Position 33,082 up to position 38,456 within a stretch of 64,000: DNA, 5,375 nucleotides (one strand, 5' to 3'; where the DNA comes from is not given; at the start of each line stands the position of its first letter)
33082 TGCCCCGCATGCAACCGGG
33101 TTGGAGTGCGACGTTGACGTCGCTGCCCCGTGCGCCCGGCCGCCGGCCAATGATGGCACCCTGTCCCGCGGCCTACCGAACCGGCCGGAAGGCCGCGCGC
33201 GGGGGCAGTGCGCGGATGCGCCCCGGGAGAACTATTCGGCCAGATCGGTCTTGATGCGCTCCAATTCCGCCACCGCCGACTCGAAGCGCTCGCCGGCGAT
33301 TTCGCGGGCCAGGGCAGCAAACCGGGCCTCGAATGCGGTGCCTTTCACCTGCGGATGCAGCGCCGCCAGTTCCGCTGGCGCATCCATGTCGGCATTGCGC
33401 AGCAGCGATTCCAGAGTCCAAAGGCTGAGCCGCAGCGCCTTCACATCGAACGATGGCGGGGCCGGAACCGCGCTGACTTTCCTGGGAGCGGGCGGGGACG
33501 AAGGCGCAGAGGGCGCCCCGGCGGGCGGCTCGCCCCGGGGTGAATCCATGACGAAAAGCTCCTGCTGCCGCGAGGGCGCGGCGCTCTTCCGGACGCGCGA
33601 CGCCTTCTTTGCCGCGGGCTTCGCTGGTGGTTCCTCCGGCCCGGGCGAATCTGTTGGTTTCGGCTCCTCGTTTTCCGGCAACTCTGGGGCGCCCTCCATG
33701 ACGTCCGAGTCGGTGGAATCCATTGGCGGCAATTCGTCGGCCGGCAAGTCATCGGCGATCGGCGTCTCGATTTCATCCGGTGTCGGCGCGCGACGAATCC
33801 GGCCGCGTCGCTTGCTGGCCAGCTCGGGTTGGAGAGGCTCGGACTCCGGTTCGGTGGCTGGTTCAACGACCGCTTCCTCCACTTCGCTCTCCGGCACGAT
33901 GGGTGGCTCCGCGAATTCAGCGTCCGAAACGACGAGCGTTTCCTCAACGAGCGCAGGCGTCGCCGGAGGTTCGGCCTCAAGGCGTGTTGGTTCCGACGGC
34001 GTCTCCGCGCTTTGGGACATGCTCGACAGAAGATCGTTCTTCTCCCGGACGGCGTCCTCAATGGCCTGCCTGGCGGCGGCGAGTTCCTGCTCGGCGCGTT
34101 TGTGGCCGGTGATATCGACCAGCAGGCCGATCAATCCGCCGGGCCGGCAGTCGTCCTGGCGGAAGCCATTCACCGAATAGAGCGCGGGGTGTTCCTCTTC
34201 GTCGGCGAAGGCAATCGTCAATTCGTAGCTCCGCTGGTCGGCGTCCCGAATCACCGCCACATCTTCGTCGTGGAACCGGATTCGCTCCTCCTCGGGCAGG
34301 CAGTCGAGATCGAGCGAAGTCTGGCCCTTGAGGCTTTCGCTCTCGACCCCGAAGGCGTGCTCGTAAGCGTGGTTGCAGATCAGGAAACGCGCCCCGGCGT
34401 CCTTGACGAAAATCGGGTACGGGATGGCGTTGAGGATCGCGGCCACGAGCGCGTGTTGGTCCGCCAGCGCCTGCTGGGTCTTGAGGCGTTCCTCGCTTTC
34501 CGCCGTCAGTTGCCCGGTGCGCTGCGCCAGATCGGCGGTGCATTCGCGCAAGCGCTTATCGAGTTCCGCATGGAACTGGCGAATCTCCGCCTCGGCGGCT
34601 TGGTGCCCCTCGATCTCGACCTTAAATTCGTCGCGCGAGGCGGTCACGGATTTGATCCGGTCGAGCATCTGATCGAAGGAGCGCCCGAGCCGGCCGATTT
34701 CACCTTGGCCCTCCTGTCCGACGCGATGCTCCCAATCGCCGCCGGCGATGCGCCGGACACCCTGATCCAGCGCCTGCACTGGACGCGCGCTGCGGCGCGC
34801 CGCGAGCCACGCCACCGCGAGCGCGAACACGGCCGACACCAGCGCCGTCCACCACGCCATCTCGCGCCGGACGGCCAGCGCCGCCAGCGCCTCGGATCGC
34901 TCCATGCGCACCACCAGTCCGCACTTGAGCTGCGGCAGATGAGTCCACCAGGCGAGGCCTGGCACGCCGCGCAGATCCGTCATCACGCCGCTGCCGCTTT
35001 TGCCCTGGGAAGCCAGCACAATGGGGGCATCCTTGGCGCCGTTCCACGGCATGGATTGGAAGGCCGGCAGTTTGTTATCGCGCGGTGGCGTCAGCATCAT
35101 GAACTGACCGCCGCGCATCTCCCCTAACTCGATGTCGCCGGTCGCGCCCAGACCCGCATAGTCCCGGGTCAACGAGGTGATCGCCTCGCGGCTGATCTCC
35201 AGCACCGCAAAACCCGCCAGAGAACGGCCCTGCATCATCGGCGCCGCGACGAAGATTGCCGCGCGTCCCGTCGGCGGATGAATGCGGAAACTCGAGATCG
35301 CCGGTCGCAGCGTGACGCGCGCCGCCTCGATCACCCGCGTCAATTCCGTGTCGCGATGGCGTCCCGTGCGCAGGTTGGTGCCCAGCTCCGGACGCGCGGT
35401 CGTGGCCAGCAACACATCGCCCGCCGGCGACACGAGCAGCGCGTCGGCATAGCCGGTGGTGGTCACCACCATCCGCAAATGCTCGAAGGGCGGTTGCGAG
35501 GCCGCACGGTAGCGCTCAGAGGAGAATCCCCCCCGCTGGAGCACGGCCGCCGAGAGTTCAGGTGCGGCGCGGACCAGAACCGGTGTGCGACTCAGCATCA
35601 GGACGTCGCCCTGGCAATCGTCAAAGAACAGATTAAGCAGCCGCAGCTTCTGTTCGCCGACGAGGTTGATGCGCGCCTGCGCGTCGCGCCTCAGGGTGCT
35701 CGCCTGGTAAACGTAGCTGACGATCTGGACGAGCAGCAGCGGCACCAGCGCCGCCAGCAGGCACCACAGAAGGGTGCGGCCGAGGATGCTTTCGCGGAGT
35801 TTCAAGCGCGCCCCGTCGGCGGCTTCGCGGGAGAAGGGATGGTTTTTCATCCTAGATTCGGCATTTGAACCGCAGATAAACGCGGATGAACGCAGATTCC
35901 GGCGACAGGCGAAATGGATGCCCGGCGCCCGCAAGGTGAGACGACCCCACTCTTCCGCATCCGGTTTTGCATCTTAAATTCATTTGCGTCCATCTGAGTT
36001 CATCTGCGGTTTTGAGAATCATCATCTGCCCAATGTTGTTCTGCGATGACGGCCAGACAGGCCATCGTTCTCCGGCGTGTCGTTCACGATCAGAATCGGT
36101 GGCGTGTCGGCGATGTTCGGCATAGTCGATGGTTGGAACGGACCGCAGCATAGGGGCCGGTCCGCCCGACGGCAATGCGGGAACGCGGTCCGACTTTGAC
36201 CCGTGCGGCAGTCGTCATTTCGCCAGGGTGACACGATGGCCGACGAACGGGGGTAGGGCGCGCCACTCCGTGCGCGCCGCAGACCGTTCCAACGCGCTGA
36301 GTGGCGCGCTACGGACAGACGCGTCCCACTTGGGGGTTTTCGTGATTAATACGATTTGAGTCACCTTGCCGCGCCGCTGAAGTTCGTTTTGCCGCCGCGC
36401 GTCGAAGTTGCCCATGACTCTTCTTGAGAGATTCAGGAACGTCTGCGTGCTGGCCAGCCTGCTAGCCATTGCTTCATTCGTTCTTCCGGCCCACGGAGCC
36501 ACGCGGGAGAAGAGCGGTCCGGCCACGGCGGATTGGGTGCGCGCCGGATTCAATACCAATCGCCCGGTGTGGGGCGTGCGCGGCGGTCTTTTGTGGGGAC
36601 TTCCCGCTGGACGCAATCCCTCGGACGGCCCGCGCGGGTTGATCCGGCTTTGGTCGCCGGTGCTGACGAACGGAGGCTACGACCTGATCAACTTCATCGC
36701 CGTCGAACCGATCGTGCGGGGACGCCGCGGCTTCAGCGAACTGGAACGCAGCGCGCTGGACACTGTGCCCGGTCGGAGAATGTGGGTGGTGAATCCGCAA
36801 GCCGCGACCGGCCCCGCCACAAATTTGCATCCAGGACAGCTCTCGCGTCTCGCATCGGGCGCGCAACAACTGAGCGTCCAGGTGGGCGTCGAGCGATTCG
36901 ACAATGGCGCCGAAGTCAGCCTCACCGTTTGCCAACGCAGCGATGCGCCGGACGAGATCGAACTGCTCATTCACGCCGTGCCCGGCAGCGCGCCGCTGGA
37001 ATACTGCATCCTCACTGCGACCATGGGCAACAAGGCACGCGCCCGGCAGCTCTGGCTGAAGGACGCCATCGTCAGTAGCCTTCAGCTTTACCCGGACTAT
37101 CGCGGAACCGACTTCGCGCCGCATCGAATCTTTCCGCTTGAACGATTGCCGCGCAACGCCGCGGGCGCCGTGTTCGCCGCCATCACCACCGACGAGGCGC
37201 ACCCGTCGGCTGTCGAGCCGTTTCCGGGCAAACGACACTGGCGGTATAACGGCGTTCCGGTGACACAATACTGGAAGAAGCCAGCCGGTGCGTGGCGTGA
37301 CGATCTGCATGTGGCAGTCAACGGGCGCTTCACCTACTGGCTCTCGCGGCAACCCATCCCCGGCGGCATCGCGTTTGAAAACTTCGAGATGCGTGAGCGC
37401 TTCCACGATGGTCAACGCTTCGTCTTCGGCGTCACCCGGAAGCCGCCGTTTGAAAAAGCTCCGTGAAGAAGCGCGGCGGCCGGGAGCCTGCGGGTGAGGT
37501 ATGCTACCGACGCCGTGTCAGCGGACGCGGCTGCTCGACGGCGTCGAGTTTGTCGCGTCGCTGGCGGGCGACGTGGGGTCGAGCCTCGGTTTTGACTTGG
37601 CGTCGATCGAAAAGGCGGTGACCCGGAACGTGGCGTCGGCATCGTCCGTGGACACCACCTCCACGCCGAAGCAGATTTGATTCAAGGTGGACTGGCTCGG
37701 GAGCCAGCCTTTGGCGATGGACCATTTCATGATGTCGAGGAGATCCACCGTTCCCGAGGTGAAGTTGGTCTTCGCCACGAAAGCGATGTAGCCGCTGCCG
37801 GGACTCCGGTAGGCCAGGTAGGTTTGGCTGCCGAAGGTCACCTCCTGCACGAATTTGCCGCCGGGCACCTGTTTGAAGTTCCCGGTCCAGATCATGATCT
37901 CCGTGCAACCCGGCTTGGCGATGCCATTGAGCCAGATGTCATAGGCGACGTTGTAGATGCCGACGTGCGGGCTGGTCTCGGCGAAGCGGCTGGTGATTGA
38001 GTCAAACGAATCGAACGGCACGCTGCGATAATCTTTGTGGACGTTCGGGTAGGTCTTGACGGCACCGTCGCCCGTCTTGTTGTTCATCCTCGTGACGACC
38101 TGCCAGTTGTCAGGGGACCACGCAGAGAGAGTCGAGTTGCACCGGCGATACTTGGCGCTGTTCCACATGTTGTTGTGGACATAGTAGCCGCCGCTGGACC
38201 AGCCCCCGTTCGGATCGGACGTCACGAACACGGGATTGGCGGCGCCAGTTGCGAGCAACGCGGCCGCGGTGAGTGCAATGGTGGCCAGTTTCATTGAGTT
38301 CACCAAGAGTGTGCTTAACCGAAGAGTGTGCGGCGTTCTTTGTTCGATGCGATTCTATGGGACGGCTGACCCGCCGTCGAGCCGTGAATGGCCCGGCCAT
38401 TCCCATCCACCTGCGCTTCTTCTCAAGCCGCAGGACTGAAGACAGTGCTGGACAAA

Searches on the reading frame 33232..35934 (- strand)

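Call 58: search_protein_families(library=pfam, proteins=[window:33232-35934:-], max_evalue=0.00001)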
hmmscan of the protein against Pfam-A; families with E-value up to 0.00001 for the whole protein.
window:33232-35934:- (900 aa): 2 families
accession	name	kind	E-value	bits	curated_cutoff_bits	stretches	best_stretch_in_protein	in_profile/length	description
PF00672.30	HAMP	-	7.7e-12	45.8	25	1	378-428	2-52/53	HAMP domain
PF08448.16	PAS_4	-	4.1e-10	40.3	23.1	1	501-611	1-108/110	PAS fold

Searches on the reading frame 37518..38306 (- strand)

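Call 96: search_protein_families(library=pfam, proteins=[window:37518-38306:-], max_evalue=0.00001)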
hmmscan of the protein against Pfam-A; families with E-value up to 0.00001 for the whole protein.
window:37518-38306:- (262 aa): 1 family
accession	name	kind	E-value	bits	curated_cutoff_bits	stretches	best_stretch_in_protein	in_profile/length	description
PF01670.23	Glyco_hydro_12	-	7.4e-14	52.8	27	1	40-235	2-205/207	Glycosyl hydrolase family 12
